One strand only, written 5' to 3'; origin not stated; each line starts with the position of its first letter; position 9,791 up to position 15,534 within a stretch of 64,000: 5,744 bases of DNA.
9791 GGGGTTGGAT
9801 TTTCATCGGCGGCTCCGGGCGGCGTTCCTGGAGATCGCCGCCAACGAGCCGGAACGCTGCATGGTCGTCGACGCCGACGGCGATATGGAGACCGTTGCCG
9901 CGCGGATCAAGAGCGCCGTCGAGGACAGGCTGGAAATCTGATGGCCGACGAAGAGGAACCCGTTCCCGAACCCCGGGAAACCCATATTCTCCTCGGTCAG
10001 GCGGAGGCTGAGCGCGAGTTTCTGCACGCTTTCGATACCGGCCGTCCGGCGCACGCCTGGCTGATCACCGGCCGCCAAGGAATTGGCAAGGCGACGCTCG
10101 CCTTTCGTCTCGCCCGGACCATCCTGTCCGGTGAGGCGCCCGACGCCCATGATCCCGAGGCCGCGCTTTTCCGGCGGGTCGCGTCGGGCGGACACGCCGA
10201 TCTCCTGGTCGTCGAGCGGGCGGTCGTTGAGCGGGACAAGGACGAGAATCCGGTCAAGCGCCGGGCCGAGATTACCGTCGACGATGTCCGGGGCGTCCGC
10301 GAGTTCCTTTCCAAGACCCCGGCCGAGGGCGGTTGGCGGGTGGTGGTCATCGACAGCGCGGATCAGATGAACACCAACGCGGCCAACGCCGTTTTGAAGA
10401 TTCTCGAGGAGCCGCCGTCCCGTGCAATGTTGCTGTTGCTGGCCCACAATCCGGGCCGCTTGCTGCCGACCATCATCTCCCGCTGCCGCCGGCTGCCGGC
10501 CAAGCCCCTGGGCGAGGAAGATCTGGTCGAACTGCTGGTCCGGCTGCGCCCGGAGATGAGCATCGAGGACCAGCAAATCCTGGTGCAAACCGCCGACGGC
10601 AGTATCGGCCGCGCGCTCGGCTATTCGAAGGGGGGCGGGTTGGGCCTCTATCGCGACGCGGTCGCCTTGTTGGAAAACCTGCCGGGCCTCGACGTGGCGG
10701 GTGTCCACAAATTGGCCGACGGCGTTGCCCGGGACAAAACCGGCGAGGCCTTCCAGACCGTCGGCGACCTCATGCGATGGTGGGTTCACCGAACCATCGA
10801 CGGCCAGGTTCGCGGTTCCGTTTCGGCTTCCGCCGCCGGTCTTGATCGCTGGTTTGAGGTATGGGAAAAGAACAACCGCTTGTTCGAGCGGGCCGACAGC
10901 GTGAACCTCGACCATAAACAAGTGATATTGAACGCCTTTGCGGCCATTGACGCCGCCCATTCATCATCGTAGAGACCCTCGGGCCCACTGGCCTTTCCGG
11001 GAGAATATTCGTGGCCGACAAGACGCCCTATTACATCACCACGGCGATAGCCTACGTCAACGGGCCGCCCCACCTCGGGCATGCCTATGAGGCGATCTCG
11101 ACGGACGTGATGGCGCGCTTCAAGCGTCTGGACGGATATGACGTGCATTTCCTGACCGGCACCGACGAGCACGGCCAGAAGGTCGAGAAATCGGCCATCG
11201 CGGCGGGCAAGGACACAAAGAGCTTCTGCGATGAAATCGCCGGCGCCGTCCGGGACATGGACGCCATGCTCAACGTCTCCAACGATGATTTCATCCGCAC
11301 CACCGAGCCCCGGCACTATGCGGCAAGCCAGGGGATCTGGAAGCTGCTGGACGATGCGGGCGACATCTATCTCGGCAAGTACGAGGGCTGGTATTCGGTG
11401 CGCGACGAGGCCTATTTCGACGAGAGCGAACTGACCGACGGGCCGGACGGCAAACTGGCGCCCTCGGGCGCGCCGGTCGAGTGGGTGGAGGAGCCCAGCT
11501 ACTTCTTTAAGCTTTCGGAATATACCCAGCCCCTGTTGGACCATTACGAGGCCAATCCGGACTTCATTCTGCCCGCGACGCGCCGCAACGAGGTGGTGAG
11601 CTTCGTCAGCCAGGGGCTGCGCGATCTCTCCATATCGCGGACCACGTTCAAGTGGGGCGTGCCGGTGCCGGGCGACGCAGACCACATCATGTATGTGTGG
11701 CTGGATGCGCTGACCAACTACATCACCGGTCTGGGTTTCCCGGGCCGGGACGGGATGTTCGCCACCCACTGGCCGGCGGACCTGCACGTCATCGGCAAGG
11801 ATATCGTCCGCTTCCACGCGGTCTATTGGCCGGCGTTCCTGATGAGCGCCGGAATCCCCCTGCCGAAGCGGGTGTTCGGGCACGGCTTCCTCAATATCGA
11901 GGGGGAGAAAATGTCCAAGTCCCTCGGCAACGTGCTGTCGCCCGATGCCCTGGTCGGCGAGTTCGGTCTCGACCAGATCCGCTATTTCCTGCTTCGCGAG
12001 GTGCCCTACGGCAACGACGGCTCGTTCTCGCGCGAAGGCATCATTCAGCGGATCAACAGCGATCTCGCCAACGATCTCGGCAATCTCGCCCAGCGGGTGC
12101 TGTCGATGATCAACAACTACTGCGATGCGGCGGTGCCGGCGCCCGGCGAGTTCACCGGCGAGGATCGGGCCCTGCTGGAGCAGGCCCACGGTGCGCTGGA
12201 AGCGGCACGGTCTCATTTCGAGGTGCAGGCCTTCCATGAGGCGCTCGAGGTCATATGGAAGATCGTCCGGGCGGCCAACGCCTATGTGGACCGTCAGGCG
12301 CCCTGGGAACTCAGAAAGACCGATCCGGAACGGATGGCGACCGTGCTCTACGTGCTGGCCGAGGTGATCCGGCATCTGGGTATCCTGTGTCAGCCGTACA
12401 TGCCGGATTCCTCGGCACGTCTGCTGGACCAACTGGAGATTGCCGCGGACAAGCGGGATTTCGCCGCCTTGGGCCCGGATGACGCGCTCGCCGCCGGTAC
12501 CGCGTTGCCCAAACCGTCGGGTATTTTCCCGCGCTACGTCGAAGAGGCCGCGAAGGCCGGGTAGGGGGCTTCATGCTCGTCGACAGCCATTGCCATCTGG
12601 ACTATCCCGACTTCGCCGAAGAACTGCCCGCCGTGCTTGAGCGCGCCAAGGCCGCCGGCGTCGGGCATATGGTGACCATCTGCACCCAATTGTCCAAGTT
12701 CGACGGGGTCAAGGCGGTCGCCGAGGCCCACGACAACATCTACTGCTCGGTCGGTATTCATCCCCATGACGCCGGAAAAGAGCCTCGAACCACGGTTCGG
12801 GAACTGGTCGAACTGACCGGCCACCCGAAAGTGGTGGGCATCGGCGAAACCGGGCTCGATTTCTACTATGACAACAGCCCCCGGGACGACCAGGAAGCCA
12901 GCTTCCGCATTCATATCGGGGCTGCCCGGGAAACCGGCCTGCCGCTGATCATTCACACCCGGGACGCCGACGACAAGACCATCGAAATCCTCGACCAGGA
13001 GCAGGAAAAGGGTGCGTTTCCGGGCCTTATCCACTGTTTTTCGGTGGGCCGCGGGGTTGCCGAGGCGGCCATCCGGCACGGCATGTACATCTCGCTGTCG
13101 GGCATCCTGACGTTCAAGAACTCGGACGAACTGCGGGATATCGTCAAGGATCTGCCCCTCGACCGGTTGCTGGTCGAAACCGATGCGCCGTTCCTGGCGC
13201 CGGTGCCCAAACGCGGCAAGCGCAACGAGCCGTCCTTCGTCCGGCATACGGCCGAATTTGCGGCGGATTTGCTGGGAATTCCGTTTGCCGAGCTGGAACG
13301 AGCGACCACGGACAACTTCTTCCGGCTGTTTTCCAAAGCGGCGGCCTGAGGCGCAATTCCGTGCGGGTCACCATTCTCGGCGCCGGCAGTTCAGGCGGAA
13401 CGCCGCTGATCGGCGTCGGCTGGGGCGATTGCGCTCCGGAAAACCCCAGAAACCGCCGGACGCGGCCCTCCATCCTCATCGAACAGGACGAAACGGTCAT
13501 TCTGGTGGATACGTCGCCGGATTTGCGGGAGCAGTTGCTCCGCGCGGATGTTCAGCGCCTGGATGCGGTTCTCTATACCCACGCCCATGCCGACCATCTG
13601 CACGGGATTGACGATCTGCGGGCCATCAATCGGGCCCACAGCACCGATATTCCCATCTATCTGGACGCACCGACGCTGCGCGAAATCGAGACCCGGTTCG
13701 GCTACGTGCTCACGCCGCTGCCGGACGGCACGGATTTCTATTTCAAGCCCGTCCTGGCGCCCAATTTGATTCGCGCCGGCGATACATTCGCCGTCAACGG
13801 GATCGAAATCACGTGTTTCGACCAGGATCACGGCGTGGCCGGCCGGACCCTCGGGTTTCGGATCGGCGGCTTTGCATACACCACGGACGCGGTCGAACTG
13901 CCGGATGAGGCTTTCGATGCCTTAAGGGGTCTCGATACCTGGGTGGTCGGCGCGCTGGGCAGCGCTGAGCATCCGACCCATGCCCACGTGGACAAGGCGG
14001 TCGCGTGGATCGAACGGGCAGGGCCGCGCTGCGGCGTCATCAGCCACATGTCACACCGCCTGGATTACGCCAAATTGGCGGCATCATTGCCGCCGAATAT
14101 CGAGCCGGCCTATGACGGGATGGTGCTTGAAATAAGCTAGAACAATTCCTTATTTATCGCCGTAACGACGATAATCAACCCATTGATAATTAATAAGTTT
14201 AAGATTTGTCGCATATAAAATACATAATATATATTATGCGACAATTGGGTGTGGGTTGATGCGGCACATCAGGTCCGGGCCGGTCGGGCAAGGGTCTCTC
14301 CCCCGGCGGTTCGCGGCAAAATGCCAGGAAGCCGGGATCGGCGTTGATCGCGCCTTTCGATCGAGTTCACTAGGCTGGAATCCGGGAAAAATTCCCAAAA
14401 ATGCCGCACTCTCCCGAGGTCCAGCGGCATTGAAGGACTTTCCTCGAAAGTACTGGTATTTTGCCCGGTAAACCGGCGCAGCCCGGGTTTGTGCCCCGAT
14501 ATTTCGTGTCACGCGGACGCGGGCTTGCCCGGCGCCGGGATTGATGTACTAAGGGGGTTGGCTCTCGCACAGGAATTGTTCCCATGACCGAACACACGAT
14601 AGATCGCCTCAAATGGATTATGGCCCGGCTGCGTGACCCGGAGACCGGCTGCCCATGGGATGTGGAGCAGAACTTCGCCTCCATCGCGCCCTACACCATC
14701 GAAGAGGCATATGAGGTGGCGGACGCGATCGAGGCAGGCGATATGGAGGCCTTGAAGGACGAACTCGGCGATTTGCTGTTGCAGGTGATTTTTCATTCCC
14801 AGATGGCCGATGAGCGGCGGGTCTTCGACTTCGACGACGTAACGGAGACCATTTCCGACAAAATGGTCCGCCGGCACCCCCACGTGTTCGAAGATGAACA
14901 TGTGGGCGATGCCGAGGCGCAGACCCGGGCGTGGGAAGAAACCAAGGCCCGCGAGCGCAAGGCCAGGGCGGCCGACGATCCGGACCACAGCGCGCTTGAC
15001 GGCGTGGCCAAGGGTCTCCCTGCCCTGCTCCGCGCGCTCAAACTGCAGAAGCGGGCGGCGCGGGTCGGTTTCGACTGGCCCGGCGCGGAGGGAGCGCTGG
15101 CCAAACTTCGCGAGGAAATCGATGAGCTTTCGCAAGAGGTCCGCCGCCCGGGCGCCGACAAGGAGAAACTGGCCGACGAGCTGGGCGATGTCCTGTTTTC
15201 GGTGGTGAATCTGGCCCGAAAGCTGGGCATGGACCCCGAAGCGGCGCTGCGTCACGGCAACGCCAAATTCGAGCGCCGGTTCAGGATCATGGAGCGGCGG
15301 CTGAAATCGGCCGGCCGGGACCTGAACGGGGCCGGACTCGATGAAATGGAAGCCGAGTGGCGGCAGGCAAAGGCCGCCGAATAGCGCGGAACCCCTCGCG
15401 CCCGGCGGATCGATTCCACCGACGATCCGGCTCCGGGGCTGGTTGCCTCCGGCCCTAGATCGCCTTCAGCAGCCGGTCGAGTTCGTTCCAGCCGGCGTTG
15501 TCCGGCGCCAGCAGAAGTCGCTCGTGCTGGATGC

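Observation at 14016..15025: Chromosome terminus: a dif site bracketed by a KOPS polarity switch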

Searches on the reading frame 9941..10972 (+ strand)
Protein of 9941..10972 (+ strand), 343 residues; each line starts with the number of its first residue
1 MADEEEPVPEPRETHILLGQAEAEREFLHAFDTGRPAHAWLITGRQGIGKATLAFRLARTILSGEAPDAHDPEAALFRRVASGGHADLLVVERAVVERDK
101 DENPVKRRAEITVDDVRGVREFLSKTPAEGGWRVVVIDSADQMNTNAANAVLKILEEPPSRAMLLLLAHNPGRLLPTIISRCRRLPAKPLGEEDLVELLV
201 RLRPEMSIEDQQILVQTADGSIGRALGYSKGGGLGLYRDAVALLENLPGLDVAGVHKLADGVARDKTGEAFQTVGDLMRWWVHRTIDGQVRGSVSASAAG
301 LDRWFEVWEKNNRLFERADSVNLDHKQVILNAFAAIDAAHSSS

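Call 7: search_protein_families(library=pfam, proteins=[window:9941-10972:+])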
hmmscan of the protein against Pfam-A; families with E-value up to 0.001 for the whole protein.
window:9941-10972:+ (343 aa): 3 families
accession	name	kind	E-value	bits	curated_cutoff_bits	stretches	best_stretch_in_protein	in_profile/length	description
PF13177.12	DNA_pol3_delta2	-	5.4e-40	137.4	27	1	20-189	2-159/161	DNA polymerase III, delta subunit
PF13191.12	AAA_16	-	9.9e-05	23.3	32.6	1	25-164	10-164/167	AAA ATPase domain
PF00004.35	AAA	-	0.00046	21.1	21.2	0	41-184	2-125/131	ATPase family associated with various cellular activities (AAA)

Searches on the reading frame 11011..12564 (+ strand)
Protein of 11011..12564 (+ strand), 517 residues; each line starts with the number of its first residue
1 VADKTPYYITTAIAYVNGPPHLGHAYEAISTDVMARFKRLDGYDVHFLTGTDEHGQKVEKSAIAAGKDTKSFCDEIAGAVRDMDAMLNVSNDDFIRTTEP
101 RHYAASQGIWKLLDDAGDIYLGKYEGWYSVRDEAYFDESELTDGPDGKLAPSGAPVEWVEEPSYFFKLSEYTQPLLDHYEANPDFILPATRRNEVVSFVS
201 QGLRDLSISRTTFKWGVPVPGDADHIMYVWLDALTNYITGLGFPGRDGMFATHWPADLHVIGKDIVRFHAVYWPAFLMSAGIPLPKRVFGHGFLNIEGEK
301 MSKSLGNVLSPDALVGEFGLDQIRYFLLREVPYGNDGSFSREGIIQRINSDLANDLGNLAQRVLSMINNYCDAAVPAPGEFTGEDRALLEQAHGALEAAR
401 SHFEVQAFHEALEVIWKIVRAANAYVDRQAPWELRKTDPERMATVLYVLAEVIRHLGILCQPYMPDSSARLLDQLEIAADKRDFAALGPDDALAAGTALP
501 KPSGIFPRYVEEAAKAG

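Call 7: search_protein_families(library=pfam, proteins=[window:11011-12564:+])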
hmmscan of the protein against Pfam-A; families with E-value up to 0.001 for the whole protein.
window:11011-12564:+ (517 aa): 5 families
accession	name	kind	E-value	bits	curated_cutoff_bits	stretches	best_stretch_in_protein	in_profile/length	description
PF09334.17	tRNA-synt_1g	-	4.7e-105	352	20.1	1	7-364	1-391/391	tRNA synthetases class I (M)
PF00133.28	tRNA-synt_1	-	7.1e-28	97.9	22.7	2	3-220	21-244/414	tRNA synthetases class I (I, L, M and V)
PF01406.26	tRNA-synt_1e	-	6.4e-16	59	27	2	257-338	209-290/301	tRNA synthetases class I (C) catalytic domain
PF19303.5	Anticodon_3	-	6.3e-15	55.8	23.5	1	375-512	1-138/152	Anticodon binding domain of methionyl tRNA ligase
PF08264.19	Anticodon_1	-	2.4e-05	24.7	25.1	1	385-472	1-87/148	Anticodon-binding domain of tRNA ligase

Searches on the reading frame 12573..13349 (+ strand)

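Call 7: search_protein_families(library=pfam, proteins=[window:12573-13349:+])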
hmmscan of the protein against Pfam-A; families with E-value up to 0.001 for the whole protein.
window:12573-13349:+ (258 aa): 1 family
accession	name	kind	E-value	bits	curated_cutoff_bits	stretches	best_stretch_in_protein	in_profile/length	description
PF01026.27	TatD_DNase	-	3.8e-85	285.8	27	1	3-254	1-253/253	TatD related DNase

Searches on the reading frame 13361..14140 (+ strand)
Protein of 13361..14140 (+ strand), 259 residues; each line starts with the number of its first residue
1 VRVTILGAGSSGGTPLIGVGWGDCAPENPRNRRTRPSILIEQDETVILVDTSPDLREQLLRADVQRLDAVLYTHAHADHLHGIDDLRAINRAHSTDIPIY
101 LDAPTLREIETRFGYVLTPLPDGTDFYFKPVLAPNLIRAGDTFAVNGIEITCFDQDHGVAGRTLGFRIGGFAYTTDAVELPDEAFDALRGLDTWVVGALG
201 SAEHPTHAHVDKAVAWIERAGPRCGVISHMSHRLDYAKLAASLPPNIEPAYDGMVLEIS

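Call 7: search_protein_families(library=pfam, proteins=[window:13361-14140:+])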
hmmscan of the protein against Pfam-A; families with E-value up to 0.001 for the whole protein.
window:13361-14140:+ (259 aa): 3 families
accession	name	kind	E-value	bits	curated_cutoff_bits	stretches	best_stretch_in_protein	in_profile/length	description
PF12706.13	Lactamase_B_2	-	4.2e-36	124.9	27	1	46-230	2-200/200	Beta-lactamase superfamily domain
PF00753.33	Lactamase_B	-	1.6e-11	44.9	22.7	1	36-198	7-162/196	Metallo-beta-lactamase superfamily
PF13483.12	Lactamase_B_3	-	1.9e-05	25.2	24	1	37-163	9-89/160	Beta-lactamase superfamily domain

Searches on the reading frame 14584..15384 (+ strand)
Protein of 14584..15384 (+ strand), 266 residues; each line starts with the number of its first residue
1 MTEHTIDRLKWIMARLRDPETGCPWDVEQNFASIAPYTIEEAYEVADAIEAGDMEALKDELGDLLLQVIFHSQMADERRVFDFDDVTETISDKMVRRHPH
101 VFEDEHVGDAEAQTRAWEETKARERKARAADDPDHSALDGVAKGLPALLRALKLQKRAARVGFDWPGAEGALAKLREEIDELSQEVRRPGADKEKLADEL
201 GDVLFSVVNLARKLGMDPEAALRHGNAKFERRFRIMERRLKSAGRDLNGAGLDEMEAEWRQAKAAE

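Call 7: search_protein_families(library=pfam, proteins=[window:14584-15384:+])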
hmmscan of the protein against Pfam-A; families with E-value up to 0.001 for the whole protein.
window:14584-15384:+ (266 aa): 3 families
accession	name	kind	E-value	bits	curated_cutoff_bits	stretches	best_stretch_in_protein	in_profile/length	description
PF03819.22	MazG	-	2.3e-41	140.3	22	2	29-102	1-74/74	MazG nucleotide pyrophosphohydrolase domain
PF01503.22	PRA-PH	-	9.6e-11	42.4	21.3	1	171-223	30-80/86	Phosphoribosyl-ATP pyrophosphohydrolase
PF12643.12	MazG-like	-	1.3e-07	32.1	27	1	178-224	18-61/85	MazG-like family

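Call 12: find_encoding_contigs(protein=window:14584-15384:+, flank=10000, max_places=6)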
Protein window:14584-15384:+ (266 aa): 2 contigs read that carry it; 1 place shown.
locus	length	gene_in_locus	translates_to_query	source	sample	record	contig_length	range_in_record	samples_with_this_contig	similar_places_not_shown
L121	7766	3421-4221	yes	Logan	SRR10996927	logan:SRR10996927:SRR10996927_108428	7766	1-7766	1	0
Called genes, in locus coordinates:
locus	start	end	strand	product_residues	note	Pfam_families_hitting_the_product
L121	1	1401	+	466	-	?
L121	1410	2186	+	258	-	PF01026:TatD_DNase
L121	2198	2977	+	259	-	PF23023:Anti-Pycsar_Apyc1, PF00753:Lactamase_B, PF13483:Lactamase_B_3 (faint), PF12706:Lactamase_B_2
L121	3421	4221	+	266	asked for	PF01503:PRA-PH (faint), PF03819:MazG, PF12643:MazG-like (faint), PF03819:MazG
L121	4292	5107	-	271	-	PF00459:Inositol_P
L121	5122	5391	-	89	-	-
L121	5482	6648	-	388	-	PF13167:GTP-bdg_N, PF16360:GTP-bdg_M, PF03193:RsgA_GTPase (faint), PF13191:AAA_16 (weak), PF01926:MMR_HSR1, PF19275:HflX_C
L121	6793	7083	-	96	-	PF17209:Hfq, PF21979:Hfq_1 (weak)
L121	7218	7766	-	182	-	?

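Call 42: find_related_loci(query=A2, collection=metagenome_contigs, flank=10000)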
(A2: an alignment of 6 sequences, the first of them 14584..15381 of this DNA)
Query A2 (266 aa) in metagenome_contigs; peptide patterns used: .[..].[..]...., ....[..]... (x = any residue, [..] = any of these).
599 stretches matched a pattern (row limit reached: there are more); 579 encode a relative of the query (tblastn E <= 1e-3); the best 80 are kept; 80 distinct loci.
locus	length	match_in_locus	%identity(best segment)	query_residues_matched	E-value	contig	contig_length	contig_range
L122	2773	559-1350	63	3-266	2e-103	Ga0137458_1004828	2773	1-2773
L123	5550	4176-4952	63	8-266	1e-99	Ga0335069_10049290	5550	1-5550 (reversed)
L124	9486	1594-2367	64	6-266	9e-99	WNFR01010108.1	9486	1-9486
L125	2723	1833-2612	61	6-264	8e-101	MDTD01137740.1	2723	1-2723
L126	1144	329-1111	63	5-266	5e-106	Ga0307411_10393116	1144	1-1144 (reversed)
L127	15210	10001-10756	61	6-264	1e-95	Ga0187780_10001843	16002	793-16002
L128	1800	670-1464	58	7-266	4e-101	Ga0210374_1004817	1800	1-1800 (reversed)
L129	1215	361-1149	62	5-266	2e-103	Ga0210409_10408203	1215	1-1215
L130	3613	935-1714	60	6-266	1e-95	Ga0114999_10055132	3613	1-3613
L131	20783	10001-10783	62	6-263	5e-94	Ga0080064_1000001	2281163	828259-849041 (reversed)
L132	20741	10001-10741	64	8-263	1e-93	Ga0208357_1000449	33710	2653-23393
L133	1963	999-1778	60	6-266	3e-98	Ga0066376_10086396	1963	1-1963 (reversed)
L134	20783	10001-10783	61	4-266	1e-92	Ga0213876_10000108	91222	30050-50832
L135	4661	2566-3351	61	6-263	8e-93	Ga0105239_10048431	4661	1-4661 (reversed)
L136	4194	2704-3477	58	6-263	9e-93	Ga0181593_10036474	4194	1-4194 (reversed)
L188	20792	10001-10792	58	2-266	6e-89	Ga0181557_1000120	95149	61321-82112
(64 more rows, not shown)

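Call 48: search_protein_families(library=pfam, proteins=[L188:5384-5893:-, L188:6144-6914:+, L188:6918-7601:+, L188:7507-8616:+, L188:8703-9905:+, L131:3896-5623:-, L131:5755-6405:-, L131:6650-7225:-, L131:7329-9530:-, L131:3449-3883:+], max_evalue=0.0001)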
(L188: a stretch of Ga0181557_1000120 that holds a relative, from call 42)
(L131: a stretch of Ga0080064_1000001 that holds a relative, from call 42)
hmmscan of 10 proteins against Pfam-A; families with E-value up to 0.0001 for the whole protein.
L188:5384-5893:- (169 aa): 1 family
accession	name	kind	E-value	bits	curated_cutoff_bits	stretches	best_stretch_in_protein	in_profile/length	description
PF01451.26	LMWPc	-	1.4e-15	58.2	23.2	1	7-137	1-140/144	Low molecular weight phosphotyrosine protein phosphatase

L188:6144-6914:+ (256 aa): 1 family
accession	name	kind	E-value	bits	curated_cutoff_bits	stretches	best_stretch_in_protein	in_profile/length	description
PF03746.21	LamB_YcsF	-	1.1e-91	307.2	22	1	6-243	1-238/239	LamB/YcsF family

L188:6918-7601:+ (227 aa): 1 family
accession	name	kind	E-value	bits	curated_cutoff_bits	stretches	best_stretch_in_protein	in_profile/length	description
PF02682.21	CT_C_D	-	1.1e-55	188.8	22.1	1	5-203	2-201/202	Carboxyltransferase domain, subdomain C and D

L188:7507-8616:+ (369 aa): 1 family
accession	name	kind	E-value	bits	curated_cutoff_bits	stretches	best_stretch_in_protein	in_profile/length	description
PF02626.20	CT_A_B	-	4.6e-71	240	25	1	61-319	1-260/261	Carboxyltransferase domain, subdomain A and B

L188:8703-9905:+ (400 aa): 1 family
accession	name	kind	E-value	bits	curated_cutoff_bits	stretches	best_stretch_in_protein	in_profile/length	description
PF00724.26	Oxidored_FMN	-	5.9e-71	239.9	27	1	8-351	2-339/342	NADH:flavin oxidoreductase / NADH oxidase family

L131:3896-5623:- (575 aa): 3 families
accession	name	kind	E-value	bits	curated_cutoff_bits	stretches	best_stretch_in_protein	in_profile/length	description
PF00211.25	Guanylate_cyc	-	5.4e-22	78.7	21.9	1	310-490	7-175/183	Adenylate and Guanylate cyclase catalytic domain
PF00672.30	HAMP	-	2.9e-16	60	25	1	225-275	2-52/53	HAMP domain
PF02203.21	TarH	-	5.3e-05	23.6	25.2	0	2-99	4-103/177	Tar ligand binding domain homologue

L131:5755-6405:- (216 aa): 2 families
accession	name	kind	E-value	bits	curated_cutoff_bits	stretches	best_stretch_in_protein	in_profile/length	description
PF04140.19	ICMT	-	1.2e-06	29.3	24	1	126-183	29-89/95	Isoprenylcysteine carboxyl methyltransferase (ICMT) family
PF04191.18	PEMT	-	4.5e-06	27.5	25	1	107-192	8-103/105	Phospholipid methyltransferase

L131:6650-7225:- (191 aa): 1 family
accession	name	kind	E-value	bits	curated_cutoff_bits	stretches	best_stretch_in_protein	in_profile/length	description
PF07813.17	LTXXQ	-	2.7e-17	63.7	24.3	1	79-175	2-100/100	LTXXQ motif family protein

L131:7329-9530:- (733 aa): 4 families
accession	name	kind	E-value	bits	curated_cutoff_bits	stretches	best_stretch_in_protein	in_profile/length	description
PF00122.25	E1-E2_ATPase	-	3.7e-56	190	28.1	1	216-396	2-179/181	E1-E2 ATPase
PF00702.32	Hydrolase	-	2.3e-33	116.7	26.4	1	414-631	1-191/191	haloacid dehalogenase-like hydrolase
PF19335.5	HMBD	-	8.4e-15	54.9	23.6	1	29-56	1-28/28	Heavy metal binding domain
PF08282.18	Hydrolase_3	-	4.4e-05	23.8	20.9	0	607-661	199-253/255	haloacid dehalogenase-like hydrolase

L131:3449-3883:+ (144 aa): 1 family
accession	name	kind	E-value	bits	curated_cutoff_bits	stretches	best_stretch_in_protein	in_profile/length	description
PF08883.16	DOPA_dioxygen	-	4.6e-35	120.5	25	1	39-139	1-105/106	Dopa 4,5-dioxygenase family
